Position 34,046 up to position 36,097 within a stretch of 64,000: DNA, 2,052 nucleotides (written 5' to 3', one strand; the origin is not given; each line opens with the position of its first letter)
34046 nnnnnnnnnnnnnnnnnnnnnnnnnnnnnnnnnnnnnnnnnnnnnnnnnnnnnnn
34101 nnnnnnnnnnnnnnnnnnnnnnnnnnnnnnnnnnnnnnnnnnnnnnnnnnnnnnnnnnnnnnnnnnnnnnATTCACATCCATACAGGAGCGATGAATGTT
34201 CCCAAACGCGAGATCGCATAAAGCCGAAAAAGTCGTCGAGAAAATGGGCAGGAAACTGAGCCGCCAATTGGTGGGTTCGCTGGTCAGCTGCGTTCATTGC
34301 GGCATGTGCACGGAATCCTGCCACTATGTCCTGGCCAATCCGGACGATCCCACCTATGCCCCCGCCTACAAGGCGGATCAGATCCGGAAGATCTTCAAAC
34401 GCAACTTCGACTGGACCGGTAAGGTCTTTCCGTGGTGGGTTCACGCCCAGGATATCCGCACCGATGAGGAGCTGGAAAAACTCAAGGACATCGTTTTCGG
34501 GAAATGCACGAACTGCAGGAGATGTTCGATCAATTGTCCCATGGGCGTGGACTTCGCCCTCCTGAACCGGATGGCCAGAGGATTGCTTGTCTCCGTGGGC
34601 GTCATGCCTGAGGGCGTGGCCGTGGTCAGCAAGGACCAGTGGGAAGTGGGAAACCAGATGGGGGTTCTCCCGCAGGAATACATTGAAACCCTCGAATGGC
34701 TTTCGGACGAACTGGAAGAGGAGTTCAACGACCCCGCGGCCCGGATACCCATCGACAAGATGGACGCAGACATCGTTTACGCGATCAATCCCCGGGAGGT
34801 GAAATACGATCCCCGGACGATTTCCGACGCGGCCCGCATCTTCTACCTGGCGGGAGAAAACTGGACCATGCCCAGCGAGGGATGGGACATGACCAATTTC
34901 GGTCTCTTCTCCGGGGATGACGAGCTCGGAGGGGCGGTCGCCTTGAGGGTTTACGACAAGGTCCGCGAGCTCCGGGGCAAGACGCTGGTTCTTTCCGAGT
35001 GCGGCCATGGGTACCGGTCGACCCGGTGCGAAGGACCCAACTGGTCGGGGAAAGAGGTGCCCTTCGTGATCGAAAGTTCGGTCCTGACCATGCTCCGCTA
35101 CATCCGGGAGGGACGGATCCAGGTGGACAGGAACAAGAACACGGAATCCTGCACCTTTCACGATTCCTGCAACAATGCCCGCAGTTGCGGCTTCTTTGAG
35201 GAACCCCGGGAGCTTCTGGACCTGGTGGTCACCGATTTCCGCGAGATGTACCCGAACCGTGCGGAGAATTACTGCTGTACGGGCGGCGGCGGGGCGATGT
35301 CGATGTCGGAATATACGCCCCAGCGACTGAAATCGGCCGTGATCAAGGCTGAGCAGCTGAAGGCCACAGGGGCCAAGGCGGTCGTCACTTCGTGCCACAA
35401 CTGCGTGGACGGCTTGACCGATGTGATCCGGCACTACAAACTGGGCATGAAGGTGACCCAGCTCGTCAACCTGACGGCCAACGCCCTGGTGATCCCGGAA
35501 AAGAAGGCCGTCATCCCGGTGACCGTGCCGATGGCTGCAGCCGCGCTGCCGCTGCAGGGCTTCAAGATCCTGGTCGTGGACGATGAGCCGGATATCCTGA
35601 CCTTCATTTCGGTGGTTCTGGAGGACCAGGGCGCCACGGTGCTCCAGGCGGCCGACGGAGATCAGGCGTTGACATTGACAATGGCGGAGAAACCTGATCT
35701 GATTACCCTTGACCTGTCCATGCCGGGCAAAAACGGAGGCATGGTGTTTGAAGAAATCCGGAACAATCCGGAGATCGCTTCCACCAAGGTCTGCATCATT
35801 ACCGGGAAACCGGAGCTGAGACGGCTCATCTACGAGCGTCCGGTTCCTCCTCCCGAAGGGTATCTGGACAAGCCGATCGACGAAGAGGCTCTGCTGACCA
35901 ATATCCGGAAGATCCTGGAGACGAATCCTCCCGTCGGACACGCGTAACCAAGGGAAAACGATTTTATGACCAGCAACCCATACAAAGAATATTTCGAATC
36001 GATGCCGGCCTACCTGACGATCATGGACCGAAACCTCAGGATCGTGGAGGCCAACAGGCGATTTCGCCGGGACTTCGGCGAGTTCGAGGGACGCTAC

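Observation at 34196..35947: DsrK/HdrD-like CCG Fe-S oxidoreductase fused to a response-regulator receiver domain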

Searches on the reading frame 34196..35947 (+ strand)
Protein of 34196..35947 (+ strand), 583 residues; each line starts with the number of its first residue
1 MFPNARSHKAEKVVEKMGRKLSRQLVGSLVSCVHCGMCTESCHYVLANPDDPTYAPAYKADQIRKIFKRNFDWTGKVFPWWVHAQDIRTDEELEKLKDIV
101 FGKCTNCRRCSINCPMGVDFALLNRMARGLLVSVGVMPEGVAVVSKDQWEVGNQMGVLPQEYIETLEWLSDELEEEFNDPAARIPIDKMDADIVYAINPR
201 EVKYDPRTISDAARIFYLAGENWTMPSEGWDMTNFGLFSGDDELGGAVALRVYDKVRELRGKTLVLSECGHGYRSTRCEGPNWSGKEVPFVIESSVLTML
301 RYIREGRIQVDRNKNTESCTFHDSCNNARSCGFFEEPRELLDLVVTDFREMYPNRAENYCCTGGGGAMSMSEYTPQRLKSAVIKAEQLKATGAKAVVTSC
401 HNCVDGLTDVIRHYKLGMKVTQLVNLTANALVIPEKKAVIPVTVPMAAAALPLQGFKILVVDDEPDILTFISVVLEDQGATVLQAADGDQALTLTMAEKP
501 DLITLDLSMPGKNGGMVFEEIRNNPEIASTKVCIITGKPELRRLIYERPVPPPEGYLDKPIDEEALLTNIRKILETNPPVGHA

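Call 3: search_protein_families(library=pfam, proteins=[window:34196-35947:+], max_evalue=0.01)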
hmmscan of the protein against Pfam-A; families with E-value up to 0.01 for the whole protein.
window:34196-35947:+ (583 aa): 9 families
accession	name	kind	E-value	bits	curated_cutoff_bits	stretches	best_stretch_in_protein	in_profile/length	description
PF00072.30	Response_reg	-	2e-19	70.2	30.2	1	458-570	1-110/111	Response regulator receiver domain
PF13183.11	Fer4_8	-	1.7e-10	41.7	27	1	30-118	3-68/68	4Fe-4S dicluster domain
PF02754.22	CCG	-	1.4e-09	38.3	20.6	1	319-403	1-80/85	Cysteine-rich domain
PF13534.11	Fer4_17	-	1.2e-08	35.8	22.2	1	31-119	1-61/61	4Fe-4S dicluster domain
PF12838.12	Fer4_7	-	4.4e-07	30.7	27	1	31-118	1-52/52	4Fe-4S dicluster domain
PF13237.11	Fer4_10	-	1.1e-05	25.6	25.5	1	102-116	7-21/53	4Fe-4S dicluster domain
PF13187.11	Fer4_9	-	6.3e-05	23.4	27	1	32-117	2-50/52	4Fe-4S dicluster domain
PF13746.11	Fer4_18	-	0.00031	21.3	27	0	90-120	47-77/114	4Fe-4S dicluster domain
PF12837.12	Fer4_6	-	0.0073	16.7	25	0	103-118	8-23/24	4Fe-4S binding domain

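Call 4: find_homologous_proteins(query=window:34196-35944:+, max_evalue=0.00001)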
Query window:34196-35944:+ (583 aa): 2695 proteins with E <= 0.00001 among 8000 candidates; the best 120 are listed.
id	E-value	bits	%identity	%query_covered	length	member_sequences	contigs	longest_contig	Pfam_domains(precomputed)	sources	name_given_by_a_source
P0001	0.0e+0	1360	100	100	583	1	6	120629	PF12838.13,PF13534.12,PF02754.22,PF13237.12,PF13183.12,PF00072.31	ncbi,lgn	-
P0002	0.0e+0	1349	99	100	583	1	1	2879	PF12838.13,PF13534.12,PF02754.22,PF13237.12,PF13183.12,PF00072.31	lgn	-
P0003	0.0e+0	1255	92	100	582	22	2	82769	PF12838.13,PF13534.12,PF02754.22,PF13183.12,PF00072.31,PF13187.12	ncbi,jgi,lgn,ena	-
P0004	0.0e+0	1252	91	100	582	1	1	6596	PF12838.13,PF13534.12,PF02754.22,PF13183.12,PF00072.31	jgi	jgi:Fe-S oxidoreductase/CheY-like chemotaxis protein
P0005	0.0e+0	1250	91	100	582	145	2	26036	PF12838.13,PF13534.12,PF02754.22,PF13183.12,PF00072.31,PF13187.12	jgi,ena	-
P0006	0.0e+0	1250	90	100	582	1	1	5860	PF13534.12,PF02754.22,PF13183.12,PF00072.31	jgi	jgi:Fe-S oxidoreductase/CheY-like chemotaxis protein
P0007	0.0e+0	1248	91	100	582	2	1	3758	PF12838.13,PF13534.12,PF02754.22,PF13183.12,PF00072.31,PF13187.12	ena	-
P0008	0.0e+0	1247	90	100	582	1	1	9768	PF13534.12,PF02754.22,PF13183.12,PF00072.31,PF13187.12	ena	-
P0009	0.0e+0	1246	90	100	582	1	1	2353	PF13534.12,PF02754.22,PF13183.12,PF00072.31,PF13187.12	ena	-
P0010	0.0e+0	1246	90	100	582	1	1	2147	PF12838.13,PF13534.12,PF02754.22,PF13183.12,PF00072.31,PF13187.12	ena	-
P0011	0.0e+0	1244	90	100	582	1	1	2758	PF12838.13,PF13534.12,PF02754.22,PF13183.12,PF00072.31,PF13187.12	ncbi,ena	-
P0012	0.0e+0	1242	90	100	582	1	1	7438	PF12838.13,PF13534.12,PF02754.22,PF13183.12,PF00072.31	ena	-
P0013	0.0e+0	1242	90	100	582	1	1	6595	PF12838.13,PF13534.12,PF02754.22,PF13183.12,PF00072.31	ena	-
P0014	0.0e+0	1241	90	100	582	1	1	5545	PF12838.13,PF13534.12,PF02754.22,PF13183.12,PF00072.31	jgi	jgi:Fe-S oxidoreductase/CheY-like chemotaxis protein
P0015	0.0e+0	1240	90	100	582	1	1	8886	PF12838.13,PF13534.12,PF02754.22,PF13183.12,PF00072.31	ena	-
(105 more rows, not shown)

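Call 5: search_protein_families(library=ncbifam, proteins=[window:34196-35947:+], max_evalue=0.01)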
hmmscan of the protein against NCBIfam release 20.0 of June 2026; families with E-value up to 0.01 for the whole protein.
window:34196-35947:+ (583 aa): 94 families (the best 25 are shown)
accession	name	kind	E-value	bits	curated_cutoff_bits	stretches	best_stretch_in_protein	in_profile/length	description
NF045711.1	sulf_resp_HmcF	equivalog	1.2e-100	337.5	750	1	11-436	41-454/457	sulfate respiration complex iron-sulfur protein HmcF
NF045724.1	ferredox_TmcB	equivalog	2.2e-92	309.9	735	1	21-426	32-423/430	electron transfer complex ferredoxin TmcB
NF045796.1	DsrK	equivalog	3.6e-71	240.1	400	1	11-436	29-440/453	sulfate reduction electron transfer complex DsrMKJOP subunit DsrK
NF045717.1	DVU0259_DivK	exception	1.4e-21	76.8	160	1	457-574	4-116/117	DVU0259 family response regulator domain-containing protein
NF040689.1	MtrAB_MtrA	equivalog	8.8e-14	51.4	300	1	458-574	1-113/219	MtrAB system response regulator MtrA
NF008318.0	PRK11107.1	equivalog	1.7e-13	49.6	890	1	448-572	660-783/920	two-component sensor histidine kinase BarA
TIGR02154.1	PhoB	equivalog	4.1e-13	49.1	296.2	1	457-574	4-120/226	phosphate regulon transcriptional regulator PhoB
NF045670.1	quin_L_LdhH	equivalog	4.9e-13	48.2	800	1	302-425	582-703/706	L-lactate dehydrogenase (quinone) large subunit LdhH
NF045944.1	ResRegRpaBCyano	equivalog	1.4e-12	47.5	330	1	459-573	1-111/229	response regulator transcription factor RpaB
NF053512.1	nitric_RR_NosR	exception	3.5e-12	46.1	400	1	458-576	1-117/422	response regulator c-di-GMP phosphodiesterase, NosR family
NF004898.0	PRK06259.1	equivalog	7.1e-12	44.7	385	1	313-429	373-486/488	fumarate reductase (CoM/CoB) subunit TfrB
NF040534.1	resp_reg_YycF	equivalog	1e-11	44.6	340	1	457-528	2-73/231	response regulator YycF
NF008199.0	PRK10955.1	equivalog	1.2e-11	45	341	1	457-575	3-116/232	envelope stress response regulator transcription factor CpxR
NF007969.0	PRK10693.1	equivalog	1.4e-11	44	329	1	452-526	4-78/337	two-component system response regulator RssB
NF051870.1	NAssimRespRegNtrX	equivalog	1.7e-11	43.7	600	1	457-577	3-122/452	nitrogen assimilation response regulator NtrX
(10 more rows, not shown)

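Call 6: find_encoding_contigs(protein=P0001, flank=10000, max_places=6)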
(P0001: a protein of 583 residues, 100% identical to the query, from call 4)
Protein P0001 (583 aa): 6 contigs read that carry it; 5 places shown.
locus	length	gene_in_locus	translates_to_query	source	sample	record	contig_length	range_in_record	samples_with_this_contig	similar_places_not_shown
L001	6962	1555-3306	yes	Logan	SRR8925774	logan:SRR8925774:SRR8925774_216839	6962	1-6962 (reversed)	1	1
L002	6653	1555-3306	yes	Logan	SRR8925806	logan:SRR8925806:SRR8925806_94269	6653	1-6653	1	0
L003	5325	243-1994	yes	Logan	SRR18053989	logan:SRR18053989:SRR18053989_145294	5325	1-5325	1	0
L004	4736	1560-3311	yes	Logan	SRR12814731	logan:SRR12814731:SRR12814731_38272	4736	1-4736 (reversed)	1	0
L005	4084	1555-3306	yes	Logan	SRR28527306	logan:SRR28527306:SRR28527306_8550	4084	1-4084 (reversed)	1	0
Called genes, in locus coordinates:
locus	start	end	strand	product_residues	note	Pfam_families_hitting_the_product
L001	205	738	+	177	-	PF01661:Macro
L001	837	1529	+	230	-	-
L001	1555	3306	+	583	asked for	PF12838:Fer4_7 (weak), PF13183:Fer4_8, PF13237:Fer4_10 (faint), PF13534:Fer4_17, PF02754:CCG, PF00072:Response_reg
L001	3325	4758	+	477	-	PF00989:PAS (faint), PF08448:PAS_4, PF13188:PAS_8 (faint), PF13426:PAS_9, PF08448:PAS_4, PF13426:PAS_9, PF02518:HATPase_c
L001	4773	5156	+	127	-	PF00072:Response_reg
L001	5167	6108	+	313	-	PF02665:Nitrate_red_gam (weak)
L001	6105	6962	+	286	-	?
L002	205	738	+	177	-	PF01661:Macro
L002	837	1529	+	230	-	-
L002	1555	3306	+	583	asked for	PF12838:Fer4_7 (weak), PF13183:Fer4_8, PF13237:Fer4_10 (faint), PF13534:Fer4_17, PF02754:CCG, PF00072:Response_reg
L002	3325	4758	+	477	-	PF00989:PAS (faint), PF08448:PAS_4, PF13188:PAS_8 (faint), PF13426:PAS_9, PF08448:PAS_4, PF13426:PAS_9, PF02518:HATPase_c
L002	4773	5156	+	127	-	PF00072:Response_reg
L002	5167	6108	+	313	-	PF02665:Nitrate_red_gam (weak)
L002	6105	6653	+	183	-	?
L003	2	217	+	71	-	?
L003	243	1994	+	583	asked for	PF12838:Fer4_7 (weak), PF13183:Fer4_8, PF13237:Fer4_10 (faint), PF13534:Fer4_17, PF02754:CCG, PF00072:Response_reg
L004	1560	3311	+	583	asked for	PF12838:Fer4_7 (weak), PF13183:Fer4_8, PF13237:Fer4_10 (faint), PF13534:Fer4_17, PF02754:CCG, PF00072:Response_reg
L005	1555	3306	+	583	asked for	PF12838:Fer4_7 (weak), PF13183:Fer4_8, PF13237:Fer4_10 (faint), PF13534:Fer4_17, PF02754:CCG, PF00072:Response_reg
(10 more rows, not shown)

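Call 9: find_related_loci(query=window:34196-35944:+, collection=genome_contigs, flank=8000)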
Query window:34196-35944:+ (583 aa) in genome_contigs; peptide patterns used: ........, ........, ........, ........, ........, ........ (x = any residue, [..] = any of these).
477 stretches matched a pattern; 458 encode a relative of the query (tblastn E <= 1e-3); the best 80 are kept; 80 distinct loci.
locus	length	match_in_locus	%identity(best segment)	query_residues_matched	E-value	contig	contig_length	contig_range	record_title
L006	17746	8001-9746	92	1-583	0e+0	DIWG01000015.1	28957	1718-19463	MAG TPA_asm: Syntrophaceae bacterium UBA6112 UBA6112_contig_8111, whole genome shotgun sequence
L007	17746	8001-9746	88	1-583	0e+0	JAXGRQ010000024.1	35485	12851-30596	MAG: Syntrophales bacterium isolate AnMBR.bin353 bin353_24, whole genome shotgun sequence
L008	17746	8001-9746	88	1-583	0e+0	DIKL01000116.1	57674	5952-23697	MAG TPA_asm: Syntrophaceae bacterium UBA5619 UBA5619_contig_66093, whole genome shotgun sequence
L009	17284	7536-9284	86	1-583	0e+0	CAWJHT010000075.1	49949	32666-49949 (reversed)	MAG: uncultured delta proteobacterium isolate MFD00709.bin.2.122 genome assembly, contig: contig_60364, whole genome sho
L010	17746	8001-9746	84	1-583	0e+0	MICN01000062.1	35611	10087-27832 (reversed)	MAG: Syntrophus sp. GWC2_56_31 gwc2_scaffold_2491, whole genome shotgun sequence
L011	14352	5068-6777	84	1-575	0e+0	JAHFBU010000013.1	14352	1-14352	MAG: Syntrophaceae bacterium isolate nzgw205 NODE_8724_length_14353_cov_2.983277, whole genome shotgun sequence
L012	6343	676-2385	81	6-576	0e+0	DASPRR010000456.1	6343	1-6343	MAG TPA_asm: Thermodesulfobacteriota bacterium isolate SMAG_U12230 k141_255085, whole genome shotgun sequence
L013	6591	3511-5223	81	5-576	0e+0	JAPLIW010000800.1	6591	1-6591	MAG: Deltaproteobacteria bacterium isolate LacPavin_0920_SED5_MAG_56_12 LacPavin_0920_SED5_scaffold_3132881, whole genom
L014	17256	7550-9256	80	1-576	0e+0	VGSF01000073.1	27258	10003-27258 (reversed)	MAG: Deltaproteobacteria bacterium isolate K_DeepCast_150m_m1_110 K_DeepCast_150m_m1_110_Ga0194126_10002963, whole genom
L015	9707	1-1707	81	7-577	0e+0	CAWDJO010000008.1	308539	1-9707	MAG: uncultured delta proteobacterium isolate MFD00709.bin.2.147 genome assembly, contig: contig_13332, whole genome sho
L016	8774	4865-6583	79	6-579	0e+0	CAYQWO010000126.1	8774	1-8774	MAG TPA_asm: uncultured Syntrophaceae bacterium isolate SRP231805_co1_105 genome assembly, contig: NODE_7340_length_8774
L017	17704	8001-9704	80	1-575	0e+0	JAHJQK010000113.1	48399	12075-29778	MAG: Proteobacteria bacterium isolate OS_PC_MetaG.mb.106 OS_PC_MetaG.mb.106_k141_400060, whole genome shotgun sequence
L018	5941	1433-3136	79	1-575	0e+0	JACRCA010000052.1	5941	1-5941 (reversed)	MAG: Deltaproteobacteria bacterium isolate NC_groundwater_1634_Pr3_B-0.1um_51_9 SR-2_scaffold_141_527334, whole genome s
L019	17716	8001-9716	81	1-574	0e+0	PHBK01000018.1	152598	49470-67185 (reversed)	MAG: Deltaproteobacteria bacterium HGW-Deltaproteobacteria-12 bjp_ig2069_scaffold_237, whole genome shotgun sequence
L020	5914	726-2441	78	1-575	0e+0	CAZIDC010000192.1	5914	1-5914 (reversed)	MAG TPA_asm: uncultured Syntrophaceae bacterium isolate SRP080215_co1_117 genome assembly, contig: NODE_23279_length_591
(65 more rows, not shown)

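Call 36: predict_structure(alignment_id=A1)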
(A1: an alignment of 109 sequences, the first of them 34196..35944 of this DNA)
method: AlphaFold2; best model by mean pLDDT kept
length: 583 residues; sequences in the alignment: 109
mean_pLDDT: 91.2   pTM: 0.73
mean pLDDT of the five models: 91.2, 89.7, 89.5, 88.2, 87.7
residues with pLDDT >= 90: 447; 70-90: 108; 50-70: 10; < 50: 18
segments of 3 or more residues with pLDDT < 50: 437-448, 579-583
pLDDT, mean of each block of 10 residues (from residue 1): 83 96 92 86 89 89 95 94 94 94 82 90 94 96 94 93 97 95 98 96 93 98 95 90 95 97 92 91 93 96 98 98 89 91 98 90 74 89 96 96 91 97 97 71 44 91 97 97 97 97 95 93 95 93 84 95 94 75 34
secondary structure, 60 per line:
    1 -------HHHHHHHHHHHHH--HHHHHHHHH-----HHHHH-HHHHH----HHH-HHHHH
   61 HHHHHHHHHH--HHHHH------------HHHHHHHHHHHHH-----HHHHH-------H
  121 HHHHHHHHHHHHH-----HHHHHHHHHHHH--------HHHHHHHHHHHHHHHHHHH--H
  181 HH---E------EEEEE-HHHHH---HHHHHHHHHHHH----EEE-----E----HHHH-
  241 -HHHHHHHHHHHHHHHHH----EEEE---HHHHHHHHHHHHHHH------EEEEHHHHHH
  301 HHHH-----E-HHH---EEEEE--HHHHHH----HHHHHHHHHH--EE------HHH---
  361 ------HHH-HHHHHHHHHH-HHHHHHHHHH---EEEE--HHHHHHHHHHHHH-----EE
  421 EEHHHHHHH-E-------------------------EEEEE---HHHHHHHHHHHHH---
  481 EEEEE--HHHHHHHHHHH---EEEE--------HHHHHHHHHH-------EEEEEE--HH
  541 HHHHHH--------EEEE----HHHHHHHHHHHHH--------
elements in order: H8-20 H23-31 H37-41 H43-47 H56-70 H73-77 H90-102 H108-112 H120-133 H139-150 H159-177 E193-197 H199-203 H207-218 E223-225 H236-239 H242-258 E263-266 H270-284 E291-294 H295-304 E318-322 H325-330 H335-344 H371-380 H382-391 E395-398 H401-413 E419-422 H423-429 E457-461 H465-477 E481-485 H488-498 E502-505 H514-523 E531-536 H539-546 E555-558 H563-575

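Call 38: search_solved_structures(query=window:34196-35944:+, max_evalue=0.001, show_alignments=1)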
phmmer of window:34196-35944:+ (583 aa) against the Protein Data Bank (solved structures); distinct sequences matched with E-value up to 0.001: 170 (the best 60 are shown).
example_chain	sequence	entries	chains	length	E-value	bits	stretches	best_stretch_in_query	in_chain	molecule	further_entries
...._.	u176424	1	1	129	5.1e-15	58.1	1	457-576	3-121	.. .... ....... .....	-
9ojn_A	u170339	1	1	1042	1.9e-11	46.3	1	94-416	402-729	Iron-sulfur-binding reductase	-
1mvo_A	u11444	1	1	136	2.3e-11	46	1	457-574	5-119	PhoP response regulator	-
9dvt_R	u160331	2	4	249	5.3e-11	44.8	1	457-583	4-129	DNA-binding dual master transcriptional regulator RpaA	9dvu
4uhj_A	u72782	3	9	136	1.5e-10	43.4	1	457-575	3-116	TRANSCRIPTIONAL REGULATORY PROTEIN CPXR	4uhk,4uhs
1pey_A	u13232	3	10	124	3.8e-10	42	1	456-574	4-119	Sporulation initiation phosphotransferase F | SPORULATION RESPONSE REGULATORY PROTEIN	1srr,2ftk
3nhz_A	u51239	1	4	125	5.8e-10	41.4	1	457-577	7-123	Two component system transcriptional regulator mtrA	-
3q15_C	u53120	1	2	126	5.9e-10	41.3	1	455-574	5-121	Sporulation initiation phosphotransferase F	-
1f51_E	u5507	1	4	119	6.8e-10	41.1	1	457-573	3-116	SPORULATION INITIATION PHOSPHOTRANSFERASE F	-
1fsp_A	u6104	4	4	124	7.1e-10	41.1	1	456-574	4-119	STAGE 0 SPORULATION PROTEIN F | SPORULATION RESPONSE REGULATORY PROTEIN | Sporulation initiation phosphotransferase F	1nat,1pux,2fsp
2jvk_A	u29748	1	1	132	9.1e-10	40.7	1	456-575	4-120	Sporulation initiation phosphotransferase F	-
2jvi_A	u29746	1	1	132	9.7e-10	40.6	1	456-575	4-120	Sporulation initiation phosphotransferase F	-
9ji3_J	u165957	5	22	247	1.5e-09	40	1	456-575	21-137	DNA-binding response regulator | Possible two component system response transcriptional positive regulator PhoP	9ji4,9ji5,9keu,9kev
3r0j_A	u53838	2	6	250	1.5e-09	40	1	456-575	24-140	POSSIBLE TWO COMPONENT SYSTEM RESPONSE TRANSCRIPTIONAL POSITIVE REGULATOR PHOP | Response regulator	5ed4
2jvj_A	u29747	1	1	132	1.6e-09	40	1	456-574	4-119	Sporulation initiation phosphotransferase F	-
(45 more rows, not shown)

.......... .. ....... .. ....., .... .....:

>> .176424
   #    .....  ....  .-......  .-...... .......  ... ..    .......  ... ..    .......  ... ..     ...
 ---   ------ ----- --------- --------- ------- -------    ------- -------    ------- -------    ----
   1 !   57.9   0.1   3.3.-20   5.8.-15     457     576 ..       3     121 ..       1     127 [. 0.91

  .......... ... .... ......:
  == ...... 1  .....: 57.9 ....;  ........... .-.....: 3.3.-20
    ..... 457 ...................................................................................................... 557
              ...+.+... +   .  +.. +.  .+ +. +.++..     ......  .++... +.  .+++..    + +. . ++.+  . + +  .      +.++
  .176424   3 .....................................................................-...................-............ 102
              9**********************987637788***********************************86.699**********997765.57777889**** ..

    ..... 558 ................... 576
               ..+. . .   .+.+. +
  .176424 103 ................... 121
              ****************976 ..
